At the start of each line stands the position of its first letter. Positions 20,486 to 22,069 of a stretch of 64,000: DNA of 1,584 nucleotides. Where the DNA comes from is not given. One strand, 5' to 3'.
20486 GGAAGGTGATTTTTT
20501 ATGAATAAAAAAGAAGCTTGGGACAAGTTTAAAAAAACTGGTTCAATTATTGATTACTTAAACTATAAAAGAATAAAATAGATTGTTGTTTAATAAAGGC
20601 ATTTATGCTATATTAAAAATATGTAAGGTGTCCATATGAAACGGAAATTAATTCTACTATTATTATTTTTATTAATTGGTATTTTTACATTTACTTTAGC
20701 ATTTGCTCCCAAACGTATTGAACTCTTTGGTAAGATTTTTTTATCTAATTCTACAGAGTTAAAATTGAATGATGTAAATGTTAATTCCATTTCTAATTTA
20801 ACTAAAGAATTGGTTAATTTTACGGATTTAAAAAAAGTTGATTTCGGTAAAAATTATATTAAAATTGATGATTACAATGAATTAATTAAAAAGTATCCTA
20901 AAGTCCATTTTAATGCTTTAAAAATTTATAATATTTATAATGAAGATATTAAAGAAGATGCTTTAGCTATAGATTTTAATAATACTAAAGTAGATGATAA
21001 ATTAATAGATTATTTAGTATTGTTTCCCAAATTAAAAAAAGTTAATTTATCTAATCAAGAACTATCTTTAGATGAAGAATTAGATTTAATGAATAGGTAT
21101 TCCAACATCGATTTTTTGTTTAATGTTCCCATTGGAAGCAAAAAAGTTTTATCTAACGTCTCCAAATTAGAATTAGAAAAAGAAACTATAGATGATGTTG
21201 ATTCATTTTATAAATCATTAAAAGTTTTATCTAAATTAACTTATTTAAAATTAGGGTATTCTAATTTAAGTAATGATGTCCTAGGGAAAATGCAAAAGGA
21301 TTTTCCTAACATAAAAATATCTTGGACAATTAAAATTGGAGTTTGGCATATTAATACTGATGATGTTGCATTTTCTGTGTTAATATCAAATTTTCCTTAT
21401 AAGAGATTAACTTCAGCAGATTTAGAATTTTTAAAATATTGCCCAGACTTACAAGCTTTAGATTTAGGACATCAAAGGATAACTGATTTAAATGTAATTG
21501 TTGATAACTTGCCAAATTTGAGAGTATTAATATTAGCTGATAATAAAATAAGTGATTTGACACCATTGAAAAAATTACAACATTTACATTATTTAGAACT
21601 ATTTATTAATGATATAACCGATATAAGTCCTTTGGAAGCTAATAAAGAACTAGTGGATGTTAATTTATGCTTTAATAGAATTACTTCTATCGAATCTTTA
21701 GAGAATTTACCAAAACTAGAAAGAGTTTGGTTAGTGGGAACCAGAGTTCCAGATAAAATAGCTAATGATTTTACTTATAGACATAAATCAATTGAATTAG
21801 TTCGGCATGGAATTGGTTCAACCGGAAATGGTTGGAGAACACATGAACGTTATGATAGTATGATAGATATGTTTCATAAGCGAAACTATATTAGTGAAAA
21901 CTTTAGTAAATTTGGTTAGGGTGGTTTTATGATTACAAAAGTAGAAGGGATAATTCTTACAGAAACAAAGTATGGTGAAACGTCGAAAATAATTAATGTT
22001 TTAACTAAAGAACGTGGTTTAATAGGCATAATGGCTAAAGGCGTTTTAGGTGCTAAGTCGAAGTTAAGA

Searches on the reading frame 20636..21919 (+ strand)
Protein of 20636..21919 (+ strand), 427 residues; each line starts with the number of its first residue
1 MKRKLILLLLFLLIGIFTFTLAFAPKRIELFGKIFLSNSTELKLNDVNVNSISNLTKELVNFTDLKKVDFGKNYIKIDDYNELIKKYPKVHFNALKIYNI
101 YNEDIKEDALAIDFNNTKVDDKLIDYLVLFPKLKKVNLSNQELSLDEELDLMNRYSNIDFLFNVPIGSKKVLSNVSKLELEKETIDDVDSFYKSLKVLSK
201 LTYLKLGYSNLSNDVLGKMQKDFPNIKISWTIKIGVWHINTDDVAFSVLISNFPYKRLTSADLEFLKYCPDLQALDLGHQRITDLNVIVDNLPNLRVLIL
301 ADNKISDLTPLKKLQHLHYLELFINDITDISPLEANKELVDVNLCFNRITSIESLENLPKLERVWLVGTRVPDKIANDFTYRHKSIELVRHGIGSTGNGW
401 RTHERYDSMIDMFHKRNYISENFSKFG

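Call 66: search_protein_families(library=pfam, proteins=[window:20636-21919:+], max_evalue=0.00001)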
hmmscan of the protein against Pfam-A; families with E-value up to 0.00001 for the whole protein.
window:20636-21919:+ (427 aa): 2 families
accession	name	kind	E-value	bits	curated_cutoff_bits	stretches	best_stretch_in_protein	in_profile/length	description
PF12799.13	LRR_4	-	2e-19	69.6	27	1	293-334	1-43/44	Leucine Rich repeats (2 copies)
PF13855.12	LRR_8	-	8.4e-09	35.5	27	0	257-305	12-61/61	Leucine rich repeat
